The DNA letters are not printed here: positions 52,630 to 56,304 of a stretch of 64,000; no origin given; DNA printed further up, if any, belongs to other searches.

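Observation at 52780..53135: CarB carries a C-terminal domain homologous to the allosteric (nucleotide-binding) domain of ATCase regulatory subunit PyrI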

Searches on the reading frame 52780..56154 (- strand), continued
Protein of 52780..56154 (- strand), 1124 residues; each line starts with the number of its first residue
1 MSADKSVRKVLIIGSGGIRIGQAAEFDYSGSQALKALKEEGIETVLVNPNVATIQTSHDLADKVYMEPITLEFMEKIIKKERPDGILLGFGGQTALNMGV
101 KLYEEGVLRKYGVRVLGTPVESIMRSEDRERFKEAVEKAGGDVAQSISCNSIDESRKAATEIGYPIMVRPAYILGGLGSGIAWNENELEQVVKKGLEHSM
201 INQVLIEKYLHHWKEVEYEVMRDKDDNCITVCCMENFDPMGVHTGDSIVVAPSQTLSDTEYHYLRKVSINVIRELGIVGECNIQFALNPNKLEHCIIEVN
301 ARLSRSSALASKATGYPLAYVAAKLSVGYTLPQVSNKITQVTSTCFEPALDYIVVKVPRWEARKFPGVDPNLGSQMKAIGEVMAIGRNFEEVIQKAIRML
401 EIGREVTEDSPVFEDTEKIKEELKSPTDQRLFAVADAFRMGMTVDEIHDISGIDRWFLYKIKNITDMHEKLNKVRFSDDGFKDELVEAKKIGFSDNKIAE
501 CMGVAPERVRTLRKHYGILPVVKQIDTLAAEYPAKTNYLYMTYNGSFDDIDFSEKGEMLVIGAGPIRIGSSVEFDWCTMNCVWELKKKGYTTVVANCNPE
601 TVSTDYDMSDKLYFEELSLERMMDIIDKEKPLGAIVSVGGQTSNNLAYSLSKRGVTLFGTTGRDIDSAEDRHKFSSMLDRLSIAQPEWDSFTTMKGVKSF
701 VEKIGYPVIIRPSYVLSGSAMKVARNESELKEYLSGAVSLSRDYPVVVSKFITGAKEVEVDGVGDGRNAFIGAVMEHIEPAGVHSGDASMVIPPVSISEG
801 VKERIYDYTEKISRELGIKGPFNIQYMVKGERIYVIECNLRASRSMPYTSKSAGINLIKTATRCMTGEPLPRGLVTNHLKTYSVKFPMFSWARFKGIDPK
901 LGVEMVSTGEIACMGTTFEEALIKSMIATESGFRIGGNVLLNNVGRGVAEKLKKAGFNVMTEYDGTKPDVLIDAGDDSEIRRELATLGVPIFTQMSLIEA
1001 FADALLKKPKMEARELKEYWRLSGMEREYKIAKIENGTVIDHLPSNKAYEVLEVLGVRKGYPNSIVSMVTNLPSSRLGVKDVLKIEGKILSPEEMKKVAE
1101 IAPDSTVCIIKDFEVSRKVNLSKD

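Call 73: find_encoding_contigs(protein=P0194, flank=10000, max_places=1)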
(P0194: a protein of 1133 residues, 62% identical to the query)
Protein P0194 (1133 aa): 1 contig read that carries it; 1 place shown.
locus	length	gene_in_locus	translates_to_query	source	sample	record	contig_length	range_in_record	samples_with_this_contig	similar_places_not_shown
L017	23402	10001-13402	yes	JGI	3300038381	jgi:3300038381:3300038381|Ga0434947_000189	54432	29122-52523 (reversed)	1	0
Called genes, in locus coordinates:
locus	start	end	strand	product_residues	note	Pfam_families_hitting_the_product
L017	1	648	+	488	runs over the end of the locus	-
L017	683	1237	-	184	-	PF13238:AAA_18, PF13207:AAA_17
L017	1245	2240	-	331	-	PF03215:Rad17, PF01078:Mg_chelatase (faint), PF05496:RuvB_N (weak), PF00004:AAA, PF13177:DNA_pol3_delta2, PF21960:RCF1-5-like_lid, PF08542:Rep_fac_C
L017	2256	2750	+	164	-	PF13238:AAA_18, PF13521:AAA_28 (faint)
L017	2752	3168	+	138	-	-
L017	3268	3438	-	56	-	-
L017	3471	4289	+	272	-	PF01435:Peptidase_M48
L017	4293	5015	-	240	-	PF01255:Prenyltransf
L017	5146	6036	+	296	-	PF13793:Pribosyltran_N, PF00156:Pribosyltran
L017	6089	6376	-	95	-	PF05402:PqqD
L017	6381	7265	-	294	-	PF01073:3Beta_HSD, PF01370:Epimerase, PF04321:RmlD_sub_bind, PF05368:NmrA, PF07993:NAD_binding_4 (weak), PF13460:NAD_binding_10, PF16363:GDP_Man_Dehyd, PF07993:NAD_binding_4, +1 more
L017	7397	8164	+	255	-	PF00682:HMGL-like (faint), PF01884:PcrB, PF00977:His_biosynth (faint), PF05690:ThiG (faint), PF00478:IMPDH (faint)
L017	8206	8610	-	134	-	PF24963:DUF7768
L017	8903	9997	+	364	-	PF00988:CPSase_sm_chain, PF00117:GATase, PF07722:Peptidase_C26 (faint)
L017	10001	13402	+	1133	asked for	PF25596:CPSase_L_D1, PF02222:ATP-grasp (weak), PF02786:CPSase_L_D2, PF07478:Dala_Dala_lig_C, PF02787:CPSase_L_D3, PF25596:CPSase_L_D1, PF02786:CPSase_L_D2, PF01948:PyrI, +5 more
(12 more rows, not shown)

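Call 74: find_encoding_contigs(protein=P0182, flank=10000, max_places=1)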
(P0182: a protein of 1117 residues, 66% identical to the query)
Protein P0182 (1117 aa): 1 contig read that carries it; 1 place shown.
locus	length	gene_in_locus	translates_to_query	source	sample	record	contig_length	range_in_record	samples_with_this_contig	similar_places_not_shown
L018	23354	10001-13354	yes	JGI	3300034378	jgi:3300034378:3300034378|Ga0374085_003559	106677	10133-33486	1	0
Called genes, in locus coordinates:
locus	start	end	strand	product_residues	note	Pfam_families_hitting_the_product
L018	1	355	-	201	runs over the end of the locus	-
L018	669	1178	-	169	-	PF13801:Metal_resist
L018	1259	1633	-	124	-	-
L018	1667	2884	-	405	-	PF12704:MacB_PCD, PF02687:FtsX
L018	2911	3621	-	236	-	PF02463:SMC_N (faint), PF00005:ABC_tran, PF13304:AAA_21 (faint)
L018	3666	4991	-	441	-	PF25917:BSH_RND, PF25919:BSH_CusB (weak), PF25973:BSH_CzcB, PF25885:HH_EMRA (weak), PF25876:HH_MFP_RND, PF25954:Beta-barrel_RND_2, PF25990:Beta-barrel_YknX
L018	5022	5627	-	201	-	PF04542:Sigma70_r2, PF08281:Sigma70_r4_2, PF04545:Sigma70_r4 (weak)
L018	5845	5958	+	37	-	-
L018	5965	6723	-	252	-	-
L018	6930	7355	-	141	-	-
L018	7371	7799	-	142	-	-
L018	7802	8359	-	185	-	PF07638:Sigma70_ECF (faint), PF04542:Sigma70_r2, PF08281:Sigma70_r4_2, PF04545:Sigma70_r4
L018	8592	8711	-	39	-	-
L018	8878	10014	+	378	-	PF00988:CPSase_sm_chain, PF00117:GATase, PF07722:Peptidase_C26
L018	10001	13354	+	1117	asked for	PF25596:CPSase_L_D1, PF02786:CPSase_L_D2, PF07478:Dala_Dala_lig_C, PF02787:CPSase_L_D3, PF25596:CPSase_L_D1, PF02222:ATP-grasp, PF02786:CPSase_L_D2, PF07478:Dala_Dala_lig_C, +5 more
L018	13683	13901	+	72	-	-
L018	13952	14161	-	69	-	-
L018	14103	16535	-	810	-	PF07944:Beta-AFase-like_GH127_cat, PF20736:Glyco_hydro127M, PF16375:DUF4986 (weak), PF20620:DUF6805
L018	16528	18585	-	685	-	PF07944:Beta-AFase-like_GH127_cat, PF20736:Glyco_hydro127M, PF20737:Glyco_hydro127C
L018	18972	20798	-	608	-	PF01381:HTH_3 (weak), PF07022:Phage_CI_repr (weak), PF12844:HTH_19, PF07719:TPR_2 (faint), PF00515:TPR_1 (faint), PF13431:TPR_17 (weak), PF14559:TPR_19 (weak), PF13432:TPR_16 (weak), +4 more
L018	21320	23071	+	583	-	PF02366:PMT, PF13231:PMT_2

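Call 75: find_encoding_contigs(protein=P0190, flank=10000, max_places=1)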
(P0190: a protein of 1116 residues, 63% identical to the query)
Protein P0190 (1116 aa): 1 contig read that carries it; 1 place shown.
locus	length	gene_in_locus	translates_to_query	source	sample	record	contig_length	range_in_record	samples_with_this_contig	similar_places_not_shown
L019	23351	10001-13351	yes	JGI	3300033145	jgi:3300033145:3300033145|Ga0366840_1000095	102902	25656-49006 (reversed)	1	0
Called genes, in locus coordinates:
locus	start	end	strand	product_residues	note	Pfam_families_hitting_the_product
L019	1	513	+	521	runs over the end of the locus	PF00561:Abhydrolase_1, PF12146:Hydrolase_4, PF12697:Abhydrolase_6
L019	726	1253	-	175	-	-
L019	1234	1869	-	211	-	PF04542:Sigma70_r2, PF08281:Sigma70_r4_2 (weak)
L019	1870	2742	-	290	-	-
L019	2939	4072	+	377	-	PF00037:Fer4 (faint), PF12797:Fer4_2 (faint), PF12838:Fer4_7, PF13187:Fer4_9 (weak), PF13237:Fer4_10, PF14697:Fer4_21, PF12837:Fer4_6 (weak)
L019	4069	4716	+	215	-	PF00293:NUDIX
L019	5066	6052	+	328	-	PF01261:AP_endonuc_2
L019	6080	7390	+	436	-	PF10518:TAT_signal (faint), PF01408:GFO_IDH_MocA, PF02894:GFO_IDH_MocA_C (weak), PF22725:GFO_IDH_MocA_C3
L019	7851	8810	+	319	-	PF13487:HD_5, PF01966:HD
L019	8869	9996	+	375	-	PF00988:CPSase_sm_chain, PF00117:GATase, PF07722:Peptidase_C26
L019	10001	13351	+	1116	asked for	PF25596:CPSase_L_D1, PF02786:CPSase_L_D2, PF07478:Dala_Dala_lig_C, PF02787:CPSase_L_D3, PF25596:CPSase_L_D1, PF02222:ATP-grasp, PF02786:CPSase_L_D2, PF07478:Dala_Dala_lig_C, +6 more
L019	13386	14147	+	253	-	PF01925:TauE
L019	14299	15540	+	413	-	PF06245:DUF1015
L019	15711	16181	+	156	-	PF13404:HTH_AsnC-type, PF13412:HTH_24, PF01037:AsnC_trans_reg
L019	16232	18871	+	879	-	PF01433:Peptidase_M1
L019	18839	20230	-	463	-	PF00072:Response_reg, PF00158:Sigma54_activat, PF14532:Sigma54_activ_2, PF00004:AAA (weak), PF07728:AAA_5, PF25601:AAA_lid_14, PF02954:HTH_8 (weak)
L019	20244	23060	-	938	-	PF17820:PDZ_6 (faint), PF13492:GAF_3 (weak), PF00989:PAS (weak), PF08448:PAS_4 (weak), PF12860:PAS_7 (weak), PF00512:HisKA, PF02518:HATPase_c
